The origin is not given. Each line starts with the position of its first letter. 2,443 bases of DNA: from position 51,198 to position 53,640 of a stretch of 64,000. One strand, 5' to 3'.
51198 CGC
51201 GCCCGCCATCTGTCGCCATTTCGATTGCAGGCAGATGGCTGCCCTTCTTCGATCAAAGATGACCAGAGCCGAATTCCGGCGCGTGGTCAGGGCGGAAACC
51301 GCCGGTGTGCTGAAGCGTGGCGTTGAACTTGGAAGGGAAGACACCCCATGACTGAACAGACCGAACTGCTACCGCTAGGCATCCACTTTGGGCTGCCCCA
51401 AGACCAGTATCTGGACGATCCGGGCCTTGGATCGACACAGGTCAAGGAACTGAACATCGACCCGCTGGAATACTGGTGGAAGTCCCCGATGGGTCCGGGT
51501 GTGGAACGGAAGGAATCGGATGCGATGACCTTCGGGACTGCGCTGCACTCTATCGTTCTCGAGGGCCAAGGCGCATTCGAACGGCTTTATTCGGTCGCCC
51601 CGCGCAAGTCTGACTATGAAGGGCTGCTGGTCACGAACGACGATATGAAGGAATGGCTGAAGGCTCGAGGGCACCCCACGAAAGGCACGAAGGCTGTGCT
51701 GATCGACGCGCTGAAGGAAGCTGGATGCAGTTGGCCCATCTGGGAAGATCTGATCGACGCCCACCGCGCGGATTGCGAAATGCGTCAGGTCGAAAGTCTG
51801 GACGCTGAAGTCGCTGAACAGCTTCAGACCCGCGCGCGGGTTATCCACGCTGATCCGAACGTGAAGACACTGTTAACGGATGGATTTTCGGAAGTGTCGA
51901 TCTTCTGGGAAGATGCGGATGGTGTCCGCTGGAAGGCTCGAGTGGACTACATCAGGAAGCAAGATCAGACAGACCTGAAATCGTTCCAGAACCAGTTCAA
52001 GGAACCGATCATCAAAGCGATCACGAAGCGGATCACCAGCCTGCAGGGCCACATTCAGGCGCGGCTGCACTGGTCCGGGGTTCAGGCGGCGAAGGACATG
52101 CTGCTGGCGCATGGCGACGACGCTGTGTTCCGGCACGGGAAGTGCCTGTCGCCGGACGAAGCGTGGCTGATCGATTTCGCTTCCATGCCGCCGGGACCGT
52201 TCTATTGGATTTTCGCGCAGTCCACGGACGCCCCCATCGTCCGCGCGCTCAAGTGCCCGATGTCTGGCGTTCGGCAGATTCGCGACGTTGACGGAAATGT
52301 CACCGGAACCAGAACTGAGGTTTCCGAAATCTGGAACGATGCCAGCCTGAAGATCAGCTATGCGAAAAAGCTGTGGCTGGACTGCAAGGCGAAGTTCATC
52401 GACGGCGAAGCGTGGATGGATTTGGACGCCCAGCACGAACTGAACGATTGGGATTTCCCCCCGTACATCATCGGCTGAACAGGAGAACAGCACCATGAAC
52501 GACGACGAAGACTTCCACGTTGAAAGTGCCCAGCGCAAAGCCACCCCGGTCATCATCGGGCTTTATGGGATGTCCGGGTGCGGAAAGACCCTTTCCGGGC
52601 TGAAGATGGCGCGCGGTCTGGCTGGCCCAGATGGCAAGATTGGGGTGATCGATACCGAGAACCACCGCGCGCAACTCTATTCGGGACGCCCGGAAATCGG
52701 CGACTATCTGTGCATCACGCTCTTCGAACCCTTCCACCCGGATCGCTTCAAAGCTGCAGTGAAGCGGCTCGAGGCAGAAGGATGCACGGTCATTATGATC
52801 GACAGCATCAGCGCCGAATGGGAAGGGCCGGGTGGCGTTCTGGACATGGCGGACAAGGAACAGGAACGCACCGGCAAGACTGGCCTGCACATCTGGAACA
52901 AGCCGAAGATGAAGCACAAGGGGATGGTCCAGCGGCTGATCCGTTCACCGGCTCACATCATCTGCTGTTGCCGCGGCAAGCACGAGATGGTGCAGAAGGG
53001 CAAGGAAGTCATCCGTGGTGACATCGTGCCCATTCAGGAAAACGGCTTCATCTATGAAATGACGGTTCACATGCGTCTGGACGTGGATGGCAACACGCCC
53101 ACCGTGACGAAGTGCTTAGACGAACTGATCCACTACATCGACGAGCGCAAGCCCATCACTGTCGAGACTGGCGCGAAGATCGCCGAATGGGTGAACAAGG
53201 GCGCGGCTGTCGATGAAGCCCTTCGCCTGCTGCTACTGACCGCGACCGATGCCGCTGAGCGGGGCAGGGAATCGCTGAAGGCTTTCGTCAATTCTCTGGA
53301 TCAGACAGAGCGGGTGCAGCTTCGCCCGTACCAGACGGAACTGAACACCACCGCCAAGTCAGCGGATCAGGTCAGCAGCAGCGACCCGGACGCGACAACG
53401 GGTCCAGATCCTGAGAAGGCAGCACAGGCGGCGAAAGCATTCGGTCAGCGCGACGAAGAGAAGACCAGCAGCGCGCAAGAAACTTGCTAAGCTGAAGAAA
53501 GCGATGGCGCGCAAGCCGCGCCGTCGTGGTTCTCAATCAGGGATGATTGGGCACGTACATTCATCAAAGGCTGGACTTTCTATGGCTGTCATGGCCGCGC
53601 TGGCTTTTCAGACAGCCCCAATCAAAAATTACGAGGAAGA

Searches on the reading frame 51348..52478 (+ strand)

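Call 61: search_protein_families(library=pfam, proteins=[window:51348-52478:+], max_evalue=0.001)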
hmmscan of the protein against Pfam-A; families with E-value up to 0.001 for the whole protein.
window:51348-52478:+ (376 aa): 2 families
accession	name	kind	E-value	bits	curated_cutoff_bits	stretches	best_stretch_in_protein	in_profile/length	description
PF12684.13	DUF3799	-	2.2e-10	41.2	26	1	53-226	24-142/233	PDDEXK-like domain of unknown function (DUF3799)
PF02037.33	SAP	-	1.1e-06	28.5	23.9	1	96-125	6-35/37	SAP domain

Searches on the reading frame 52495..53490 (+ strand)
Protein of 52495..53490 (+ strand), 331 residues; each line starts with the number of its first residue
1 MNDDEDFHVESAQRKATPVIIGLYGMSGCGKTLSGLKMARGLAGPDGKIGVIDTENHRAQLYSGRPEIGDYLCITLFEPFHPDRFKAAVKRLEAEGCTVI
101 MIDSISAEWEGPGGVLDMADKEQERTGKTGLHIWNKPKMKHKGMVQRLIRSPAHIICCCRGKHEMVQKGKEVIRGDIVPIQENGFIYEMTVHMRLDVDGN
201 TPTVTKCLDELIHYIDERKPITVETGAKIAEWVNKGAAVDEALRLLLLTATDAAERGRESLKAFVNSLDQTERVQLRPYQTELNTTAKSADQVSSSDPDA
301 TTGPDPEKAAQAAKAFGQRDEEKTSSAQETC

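Call 61: search_protein_families(library=pfam, proteins=[window:52495-53490:+], max_evalue=0.001)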
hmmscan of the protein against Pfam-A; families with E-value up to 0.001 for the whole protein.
window:52495-53490:+ (331 aa): 1 family
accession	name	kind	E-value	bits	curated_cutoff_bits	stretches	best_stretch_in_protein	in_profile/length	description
PF13479.12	AAA_24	-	5e-08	33.5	27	1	20-201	4-174/195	AAA domain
